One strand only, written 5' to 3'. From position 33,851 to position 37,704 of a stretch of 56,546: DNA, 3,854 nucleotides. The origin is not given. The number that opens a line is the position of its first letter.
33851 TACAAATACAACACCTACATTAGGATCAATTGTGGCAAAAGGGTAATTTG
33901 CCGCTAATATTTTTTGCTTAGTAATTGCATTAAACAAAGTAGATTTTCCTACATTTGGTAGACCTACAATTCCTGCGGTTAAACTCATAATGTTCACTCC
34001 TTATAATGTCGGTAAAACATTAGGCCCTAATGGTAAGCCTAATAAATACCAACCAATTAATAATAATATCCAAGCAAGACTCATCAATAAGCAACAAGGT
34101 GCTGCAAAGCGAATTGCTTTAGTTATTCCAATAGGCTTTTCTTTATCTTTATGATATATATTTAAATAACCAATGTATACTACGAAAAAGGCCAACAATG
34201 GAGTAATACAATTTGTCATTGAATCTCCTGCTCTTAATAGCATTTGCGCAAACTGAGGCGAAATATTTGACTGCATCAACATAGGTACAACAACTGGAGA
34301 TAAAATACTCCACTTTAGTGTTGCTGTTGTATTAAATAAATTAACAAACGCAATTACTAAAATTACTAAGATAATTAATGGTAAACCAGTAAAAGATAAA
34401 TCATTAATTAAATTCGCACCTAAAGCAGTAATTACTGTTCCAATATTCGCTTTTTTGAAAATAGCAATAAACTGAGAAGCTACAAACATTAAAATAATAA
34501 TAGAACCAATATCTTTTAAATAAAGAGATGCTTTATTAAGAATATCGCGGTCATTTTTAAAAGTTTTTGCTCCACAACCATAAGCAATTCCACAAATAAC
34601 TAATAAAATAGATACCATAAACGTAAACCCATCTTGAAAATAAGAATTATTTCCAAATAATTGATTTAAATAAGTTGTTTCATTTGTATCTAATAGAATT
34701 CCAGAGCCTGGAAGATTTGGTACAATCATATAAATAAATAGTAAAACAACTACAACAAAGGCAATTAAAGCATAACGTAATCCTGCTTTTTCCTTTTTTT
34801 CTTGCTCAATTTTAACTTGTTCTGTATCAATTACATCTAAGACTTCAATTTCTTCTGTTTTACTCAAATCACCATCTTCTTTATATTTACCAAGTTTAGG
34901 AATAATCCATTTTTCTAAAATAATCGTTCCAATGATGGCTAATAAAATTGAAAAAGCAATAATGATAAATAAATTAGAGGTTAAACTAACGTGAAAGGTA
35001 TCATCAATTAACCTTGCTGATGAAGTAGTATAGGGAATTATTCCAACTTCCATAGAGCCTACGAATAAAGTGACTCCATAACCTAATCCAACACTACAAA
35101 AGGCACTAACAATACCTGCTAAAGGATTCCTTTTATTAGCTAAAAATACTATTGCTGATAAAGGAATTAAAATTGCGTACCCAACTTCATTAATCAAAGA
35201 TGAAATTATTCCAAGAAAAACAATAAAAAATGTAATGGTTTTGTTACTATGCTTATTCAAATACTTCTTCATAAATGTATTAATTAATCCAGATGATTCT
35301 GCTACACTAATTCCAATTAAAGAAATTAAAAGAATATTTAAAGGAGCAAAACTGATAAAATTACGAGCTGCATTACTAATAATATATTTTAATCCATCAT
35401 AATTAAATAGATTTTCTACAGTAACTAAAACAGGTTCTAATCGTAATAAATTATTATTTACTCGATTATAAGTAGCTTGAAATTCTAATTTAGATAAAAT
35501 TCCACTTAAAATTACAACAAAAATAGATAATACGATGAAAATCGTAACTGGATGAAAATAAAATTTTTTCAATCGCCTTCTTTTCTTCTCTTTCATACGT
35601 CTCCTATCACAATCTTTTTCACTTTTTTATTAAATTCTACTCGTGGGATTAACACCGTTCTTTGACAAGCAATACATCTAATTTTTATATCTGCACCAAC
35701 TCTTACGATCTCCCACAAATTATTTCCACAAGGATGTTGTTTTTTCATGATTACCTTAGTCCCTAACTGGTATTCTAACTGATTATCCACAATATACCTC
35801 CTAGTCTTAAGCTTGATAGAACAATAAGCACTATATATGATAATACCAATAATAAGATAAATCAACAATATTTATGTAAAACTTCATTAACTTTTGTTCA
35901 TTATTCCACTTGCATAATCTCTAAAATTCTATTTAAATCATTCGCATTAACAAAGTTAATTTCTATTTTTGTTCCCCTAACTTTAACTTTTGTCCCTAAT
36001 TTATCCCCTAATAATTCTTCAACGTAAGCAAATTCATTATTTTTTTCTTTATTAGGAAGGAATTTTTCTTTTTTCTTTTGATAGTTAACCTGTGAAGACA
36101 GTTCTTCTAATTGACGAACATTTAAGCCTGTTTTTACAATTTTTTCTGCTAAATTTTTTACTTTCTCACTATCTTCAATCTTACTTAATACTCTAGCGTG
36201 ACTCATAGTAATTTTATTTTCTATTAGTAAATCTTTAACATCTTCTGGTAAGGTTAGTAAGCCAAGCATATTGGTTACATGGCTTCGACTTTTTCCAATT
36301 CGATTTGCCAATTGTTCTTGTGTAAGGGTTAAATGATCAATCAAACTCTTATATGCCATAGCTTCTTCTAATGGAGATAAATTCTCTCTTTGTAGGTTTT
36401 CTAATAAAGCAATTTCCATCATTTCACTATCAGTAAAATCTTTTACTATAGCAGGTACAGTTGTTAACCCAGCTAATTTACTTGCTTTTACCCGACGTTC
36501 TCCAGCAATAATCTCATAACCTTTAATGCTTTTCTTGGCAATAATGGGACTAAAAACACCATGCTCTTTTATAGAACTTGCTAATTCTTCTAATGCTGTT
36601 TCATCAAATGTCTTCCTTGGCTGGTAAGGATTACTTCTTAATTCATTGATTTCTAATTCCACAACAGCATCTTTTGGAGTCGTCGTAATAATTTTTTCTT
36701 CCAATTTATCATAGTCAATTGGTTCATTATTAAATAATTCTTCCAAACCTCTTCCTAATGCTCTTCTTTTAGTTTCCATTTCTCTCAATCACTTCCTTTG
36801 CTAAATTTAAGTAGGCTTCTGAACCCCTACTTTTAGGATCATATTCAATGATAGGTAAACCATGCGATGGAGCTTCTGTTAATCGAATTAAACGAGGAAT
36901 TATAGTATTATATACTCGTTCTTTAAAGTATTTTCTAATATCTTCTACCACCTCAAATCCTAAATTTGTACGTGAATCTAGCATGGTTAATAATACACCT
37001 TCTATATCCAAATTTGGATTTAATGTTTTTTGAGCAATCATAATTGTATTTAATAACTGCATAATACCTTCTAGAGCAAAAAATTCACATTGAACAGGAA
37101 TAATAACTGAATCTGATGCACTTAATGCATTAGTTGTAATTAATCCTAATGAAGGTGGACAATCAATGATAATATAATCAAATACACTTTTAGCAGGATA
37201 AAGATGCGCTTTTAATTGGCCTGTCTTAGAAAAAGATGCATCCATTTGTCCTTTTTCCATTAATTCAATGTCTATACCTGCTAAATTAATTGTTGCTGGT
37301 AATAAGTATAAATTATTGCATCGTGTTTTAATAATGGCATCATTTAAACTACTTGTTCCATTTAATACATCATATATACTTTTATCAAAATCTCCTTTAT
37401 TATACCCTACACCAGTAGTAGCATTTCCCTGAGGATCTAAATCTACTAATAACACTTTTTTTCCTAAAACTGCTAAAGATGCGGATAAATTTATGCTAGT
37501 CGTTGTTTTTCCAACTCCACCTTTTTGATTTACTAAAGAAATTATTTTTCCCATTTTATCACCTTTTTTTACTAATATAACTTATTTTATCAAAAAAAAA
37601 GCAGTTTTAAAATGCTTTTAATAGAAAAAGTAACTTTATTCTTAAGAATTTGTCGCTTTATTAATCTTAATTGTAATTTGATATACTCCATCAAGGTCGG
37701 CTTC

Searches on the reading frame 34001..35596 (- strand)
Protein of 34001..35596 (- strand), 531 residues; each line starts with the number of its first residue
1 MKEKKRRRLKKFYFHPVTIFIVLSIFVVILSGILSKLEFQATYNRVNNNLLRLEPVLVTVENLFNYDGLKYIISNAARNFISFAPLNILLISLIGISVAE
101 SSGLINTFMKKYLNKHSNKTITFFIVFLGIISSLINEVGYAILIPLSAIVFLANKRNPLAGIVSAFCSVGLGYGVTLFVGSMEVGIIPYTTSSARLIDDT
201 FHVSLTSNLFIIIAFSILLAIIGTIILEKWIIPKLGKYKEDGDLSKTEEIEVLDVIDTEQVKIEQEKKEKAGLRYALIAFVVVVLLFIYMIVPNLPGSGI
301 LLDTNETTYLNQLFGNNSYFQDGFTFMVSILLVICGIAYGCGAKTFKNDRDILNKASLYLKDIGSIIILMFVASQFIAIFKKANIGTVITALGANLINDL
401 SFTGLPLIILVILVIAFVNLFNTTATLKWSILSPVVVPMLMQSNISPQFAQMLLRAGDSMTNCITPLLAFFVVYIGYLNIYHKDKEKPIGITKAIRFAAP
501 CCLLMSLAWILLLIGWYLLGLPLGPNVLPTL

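Call 6: search_protein_families(library=ncbifam, proteins=[window:34001-35596:-])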
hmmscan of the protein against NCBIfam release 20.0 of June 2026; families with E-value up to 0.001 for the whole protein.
window:34001-35596:- (531 aa): 2 families
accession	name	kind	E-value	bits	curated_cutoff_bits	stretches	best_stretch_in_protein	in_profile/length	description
TIGR00819.1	ydaH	subfamily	3.4e-98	329.4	753.55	1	12-526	22-513/521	AbgT family antimetabolite efflux transporter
NF008459.0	PRK11339.1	equivalog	5.4e-73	246.5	864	1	14-531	27-507/508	p-aminobenzoyl-glutamate transporter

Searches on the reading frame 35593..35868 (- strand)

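Call 6: search_protein_families(library=ncbifam, proteins=[window:35593-35868:-])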
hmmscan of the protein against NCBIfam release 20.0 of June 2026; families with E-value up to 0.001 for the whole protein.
window:35593-35868:- (91 aa): 0 families

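Call 39: search_protein_families(library=pfam, proteins=[window:35593-35868:-], max_evalue=0.01)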
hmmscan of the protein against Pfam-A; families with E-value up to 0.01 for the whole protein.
window:35593-35868:- (91 aa): 2 families
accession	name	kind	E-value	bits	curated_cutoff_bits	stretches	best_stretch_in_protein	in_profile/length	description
PF06107.17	DUF951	-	4.2e-26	91.1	25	1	33-86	1-54/55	Bacterial protein of unknown function (DUF951)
PF17978.7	zf-RING_14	-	0.005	17.7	26.6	0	7-37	32-62/91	RING/Ubox like zinc-binding domain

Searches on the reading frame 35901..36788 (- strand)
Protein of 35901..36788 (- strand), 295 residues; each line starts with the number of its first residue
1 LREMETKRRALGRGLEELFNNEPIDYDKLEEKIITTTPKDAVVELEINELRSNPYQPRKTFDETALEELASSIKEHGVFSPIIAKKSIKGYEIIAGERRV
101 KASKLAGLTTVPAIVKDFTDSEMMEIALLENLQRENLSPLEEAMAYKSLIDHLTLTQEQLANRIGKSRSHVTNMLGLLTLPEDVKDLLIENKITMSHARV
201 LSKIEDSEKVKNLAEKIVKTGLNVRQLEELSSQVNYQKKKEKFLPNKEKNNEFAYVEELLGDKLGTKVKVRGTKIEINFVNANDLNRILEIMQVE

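Call 6: search_protein_families(library=ncbifam, proteins=[window:35901-36788:-])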
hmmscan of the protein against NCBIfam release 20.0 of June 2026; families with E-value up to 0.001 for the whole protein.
window:35901-36788:- (295 aa): 7 families
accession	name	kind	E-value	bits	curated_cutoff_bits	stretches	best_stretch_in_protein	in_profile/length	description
TIGR04285.1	nucleoid_noc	exception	3.3e-71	239.6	315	1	42-254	2-212/255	nucleoid occlusion protein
TIGR00180.1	parB_part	domain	3.6e-61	206.2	58.45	1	42-217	5-185/186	ParB/RepB/Spo0J family partition protein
TIGR03734.1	PRTRC_parB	hypoth_equivalog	7.4e-37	127.1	278.6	1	55-234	6-189/555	PRTRC system ParB family protein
TIGR03454.1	partition_RepB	equivalog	2e-16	60.3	201.5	1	39-178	61-201/325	plasmid partitioning protein RepB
NF010406.0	PRK13832.1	subfamily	5.4e-12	45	640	1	42-171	4-136/578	plasmid partitioning protein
NF010440.0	PRK13866.1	equivalog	1.3e-09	37.6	522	1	39-151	62-177/336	plasmid partitioning protein RepB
NF010252.0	PRK13698.1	equivalog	0.00011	21.2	274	1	60-254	83-282/323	ParB/RepB/Spo0J family plasmid partition protein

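Call 24: search_solved_structures(query=window:35901-36788:-, show_alignments=3, max_evalue=1e-10)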
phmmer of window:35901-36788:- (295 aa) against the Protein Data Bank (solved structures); distinct sequences matched with E-value up to 1e-10: 13.
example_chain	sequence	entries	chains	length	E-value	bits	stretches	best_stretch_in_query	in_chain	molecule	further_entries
6sdk_A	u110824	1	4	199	2e-68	233.9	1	41-236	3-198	Stage 0 sporulation protein J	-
4umk_A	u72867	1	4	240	8.8e-54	185.9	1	7-234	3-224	PROBABLE CHROMOSOME-PARTITIONING PROTEIN PARB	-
1vz0_A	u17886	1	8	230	4.3e-52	180.4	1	40-236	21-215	Chromosome-partitioning protein Spo0J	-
7bnk_A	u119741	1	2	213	6.9e-51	176.4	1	40-241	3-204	ParB family protein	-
7o0n_A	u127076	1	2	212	5.7e-50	173.4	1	41-241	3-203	ParB family protein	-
7bnr_A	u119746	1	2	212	5.8e-50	173.4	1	41-241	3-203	ParB family protein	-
7nfu_A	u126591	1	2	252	2.1e-47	165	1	30-231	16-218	Nucleoid occlusion protein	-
7ng0_A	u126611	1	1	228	4.3e-47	164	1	45-231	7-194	Nucleoid occlusion protein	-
6t1f_A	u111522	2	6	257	1e-45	159.5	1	7-234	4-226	Chromosome-partitioning protein ParB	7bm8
7ol9_A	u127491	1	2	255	1.2e-43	152.7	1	36-235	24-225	Nucleoid occlusion protein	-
6s6h_A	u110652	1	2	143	9.9e-23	84.1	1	123-234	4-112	Chromosome-partitioning protein ParB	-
6y93_A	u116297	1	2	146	4.6e-22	82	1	122-236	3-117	Nucleoid occlusion protein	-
8qa8_A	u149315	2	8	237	1e-13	54.6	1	42-190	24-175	Transcriptional repressor protein KorB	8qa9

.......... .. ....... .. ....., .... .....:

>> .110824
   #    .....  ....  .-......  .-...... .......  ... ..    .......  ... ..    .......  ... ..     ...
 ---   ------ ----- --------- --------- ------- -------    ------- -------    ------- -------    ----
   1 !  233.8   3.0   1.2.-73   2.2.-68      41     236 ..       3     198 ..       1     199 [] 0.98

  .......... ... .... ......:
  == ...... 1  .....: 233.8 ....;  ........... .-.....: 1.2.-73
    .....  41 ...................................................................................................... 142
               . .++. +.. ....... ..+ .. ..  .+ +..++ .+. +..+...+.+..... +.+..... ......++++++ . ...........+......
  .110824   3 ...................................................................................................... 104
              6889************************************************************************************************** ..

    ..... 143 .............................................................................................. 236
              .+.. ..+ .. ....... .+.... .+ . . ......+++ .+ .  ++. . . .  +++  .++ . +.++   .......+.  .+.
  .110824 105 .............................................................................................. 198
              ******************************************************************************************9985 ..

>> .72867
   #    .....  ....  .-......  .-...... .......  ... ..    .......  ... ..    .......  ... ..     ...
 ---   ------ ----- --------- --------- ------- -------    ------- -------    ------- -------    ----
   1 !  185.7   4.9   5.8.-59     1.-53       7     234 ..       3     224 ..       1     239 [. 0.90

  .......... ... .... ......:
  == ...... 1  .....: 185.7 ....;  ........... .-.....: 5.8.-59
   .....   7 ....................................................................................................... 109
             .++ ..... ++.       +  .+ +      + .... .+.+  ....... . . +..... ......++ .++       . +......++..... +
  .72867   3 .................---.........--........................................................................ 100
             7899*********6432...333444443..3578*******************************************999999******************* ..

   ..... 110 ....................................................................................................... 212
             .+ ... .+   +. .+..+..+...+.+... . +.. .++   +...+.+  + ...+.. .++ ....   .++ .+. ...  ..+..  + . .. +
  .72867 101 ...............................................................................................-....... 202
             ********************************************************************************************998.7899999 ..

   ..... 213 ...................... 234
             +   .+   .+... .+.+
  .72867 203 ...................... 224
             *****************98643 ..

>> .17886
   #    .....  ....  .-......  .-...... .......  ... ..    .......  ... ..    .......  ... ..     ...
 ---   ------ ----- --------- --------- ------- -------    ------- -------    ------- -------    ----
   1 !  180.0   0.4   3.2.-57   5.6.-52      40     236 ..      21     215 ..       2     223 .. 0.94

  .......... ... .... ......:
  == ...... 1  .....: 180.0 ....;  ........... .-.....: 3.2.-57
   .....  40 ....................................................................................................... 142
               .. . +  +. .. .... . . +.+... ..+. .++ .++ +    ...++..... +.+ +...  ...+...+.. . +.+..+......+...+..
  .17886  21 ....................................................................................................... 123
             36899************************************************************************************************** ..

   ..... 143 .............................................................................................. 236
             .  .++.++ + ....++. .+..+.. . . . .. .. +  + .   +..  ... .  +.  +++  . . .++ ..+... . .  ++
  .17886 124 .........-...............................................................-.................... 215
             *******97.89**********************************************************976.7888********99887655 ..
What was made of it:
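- Closest known: Bacillus subtilis Spo0J/parS. Same: The ParB here matches B. subtilis Spo0J best (call 24).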

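Call 37: find_homologous_proteins(query=window:35901-36788:-, max_evalue=1e-30)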
Query window:35901-36788:- (295 aa): 8000 proteins with E <= 1e-30 among 8000 candidates; the best 120 are listed.
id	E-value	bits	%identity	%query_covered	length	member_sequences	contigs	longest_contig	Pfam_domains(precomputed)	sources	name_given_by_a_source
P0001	1.3e-177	607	100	99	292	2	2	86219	PF17762.9,PF02195.27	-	-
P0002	2.4e-134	465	77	99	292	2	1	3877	PF17762.9,PF02195.27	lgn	-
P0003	1.8e-133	462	76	99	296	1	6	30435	PF17762.9,PF02195.27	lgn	-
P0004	8.9e-133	460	74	99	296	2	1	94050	PF01381.29,PF17762.9,PF02195.27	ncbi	-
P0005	1.1e-132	459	75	99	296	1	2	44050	PF17762.9,PF02195.27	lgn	-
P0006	1.4e-132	459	77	99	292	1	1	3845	PF01381.29,PF17762.9,PF02195.27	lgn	-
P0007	1.5e-132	459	75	99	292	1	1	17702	PF17762.9,PF08535.16,PF02195.27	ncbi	-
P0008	5.3e-132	457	75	99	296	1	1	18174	PF01381.29,PF17762.9,PF02195.27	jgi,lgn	-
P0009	6.6e-131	454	76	98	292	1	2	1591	PF17762.9,PF02195.27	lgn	-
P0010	1.7e-130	452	75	99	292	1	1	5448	PF01381.29,PF17762.9,PF02195.27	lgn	-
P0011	4.1e-130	451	76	98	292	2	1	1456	PF01381.29,PF17762.9,PF02195.27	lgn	-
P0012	3.3e-129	448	75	99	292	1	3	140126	PF17762.9,PF02195.27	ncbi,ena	-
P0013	5.1e-129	447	74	99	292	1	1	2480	PF01381.29,PF17762.9,PF23552.3,PF02195.27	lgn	-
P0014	5.5e-129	447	74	99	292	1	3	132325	PF17762.9,PF02195.27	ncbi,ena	-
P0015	1.9e-127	442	73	97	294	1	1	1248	PF01381.29,PF17762.9,PF23552.3,PF02195.27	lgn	-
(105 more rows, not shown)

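Call 39: search_protein_families(library=pfam, proteins=[window:35901-36788:-], max_evalue=0.01)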
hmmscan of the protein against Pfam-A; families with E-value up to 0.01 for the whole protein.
window:35901-36788:- (295 aa): 7 families
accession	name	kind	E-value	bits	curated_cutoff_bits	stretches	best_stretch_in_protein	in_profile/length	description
PF17762.8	HTH_ParB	-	2.1e-36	124.6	22.6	1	135-234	1-100/102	ParB HTH domain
PF02195.25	ParB_N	-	1e-34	118.9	26.3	1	42-133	3-95/95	ParB N-terminal domain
PF13545.12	HTH_Crp_2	-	0.0011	19.3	27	1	152-177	20-45/70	Crp-like helix-turn-helix domain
PF01381.28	HTH_3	-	0.0026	18.2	23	1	150-173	5-28/55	Helix-turn-helix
PF08535.16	KorB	-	0.0026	18.1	22.3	0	156-189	5-38/89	KorB domain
PF23552.2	ParB_C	-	0.0043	16.9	23.8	0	253-291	5-48/50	ParB dimerisation domain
PF23433.1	DUF7119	-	0.0088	16.3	30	0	179-246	72-138/141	Family of unknown function (DUF7119)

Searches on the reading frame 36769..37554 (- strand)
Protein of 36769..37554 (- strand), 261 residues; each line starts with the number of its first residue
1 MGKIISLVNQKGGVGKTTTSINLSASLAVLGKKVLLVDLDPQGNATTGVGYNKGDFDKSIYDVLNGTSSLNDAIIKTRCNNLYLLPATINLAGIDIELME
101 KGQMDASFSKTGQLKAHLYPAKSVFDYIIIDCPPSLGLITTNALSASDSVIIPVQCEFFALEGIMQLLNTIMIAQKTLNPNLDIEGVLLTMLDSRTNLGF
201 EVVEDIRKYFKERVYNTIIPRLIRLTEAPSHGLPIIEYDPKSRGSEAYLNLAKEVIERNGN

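Call 6: search_protein_families(library=ncbifam, proteins=[window:36769-37554:-])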
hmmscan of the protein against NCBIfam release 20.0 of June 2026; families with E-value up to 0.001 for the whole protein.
window:36769-37554:- (261 aa): 28 families (the best 25 are shown)
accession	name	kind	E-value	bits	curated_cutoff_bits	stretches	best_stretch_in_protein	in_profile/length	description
NF041283.1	PrgP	equivalog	1e-33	116.9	400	1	1-240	1-243/297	ParA superfamily DNA segregation protein PrgP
NF041546.1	ParA_partition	equivalog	8.5e-31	107.1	180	2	4-49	1-46/203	ParA family partition ATPase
TIGR01969.1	minD_arch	subfamily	1.7e-30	106.1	201.75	1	4-257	2-232/251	cell division ATPase MinD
TIGR03453.1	partition_RepA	equivalog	2e-29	102.6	348.45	1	3-217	105-332/387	plasmid partitioning protein RepA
TIGR01968.1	minD_bact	equivalog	2.1e-22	79.7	212.9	1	3-256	2-237/261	septum site-determining protein MinD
NF010443.0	PRK13869.1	subfamily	7.3e-18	64.5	446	1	4-168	123-295/405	plasmid-partitioning protein RepA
NF010259.0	PRK13705.1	equivalog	2.2e-16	59.8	725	1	4-186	108-292/388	plasmid-partitioning protein SopA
TIGR03371.1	cellulose_yhjQ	equivalog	7.4e-16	58.4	157.85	2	3-43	2-42/246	cellulose biosynthesis protein BcsQ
TIGR01007.1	eps_fam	subfamily_domain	7.5e-14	51.8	108.05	1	3-146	18-148/204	polysaccharide biosynthesis tyrosine autokinase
TIGR01287.1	nifH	equivalog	2.3e-12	46.8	394.35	1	10-66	7-61/275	nitrogenase iron protein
NF008079.0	PRK10818.1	equivalog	3e-12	46.4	508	1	1-169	1-158/270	septum site-determining protein MinD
TIGR03018.1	pepcterm_TyrKin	hypoth_equivalog_domain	8.9e-12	44.8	230.65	1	12-171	45-196/207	XrtA-associated tyrosine autokinase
NF009701.0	PRK13230.1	subfamily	5.7e-11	41.9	350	1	9-64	7-60/291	nitrogenase reductase-like protein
NF033200.1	F430_CfbC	exception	2.2e-10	40.4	402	1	9-67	6-62/260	Ni-sirohydrochlorin a,c-diamide reductive cyclase ATP-dependent reductase subunit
NF047398.1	AAA_KGGVGR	domain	7.9e-09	36.1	90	1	3-132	3-149/190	KGGVGR-motif variant AAA ATPase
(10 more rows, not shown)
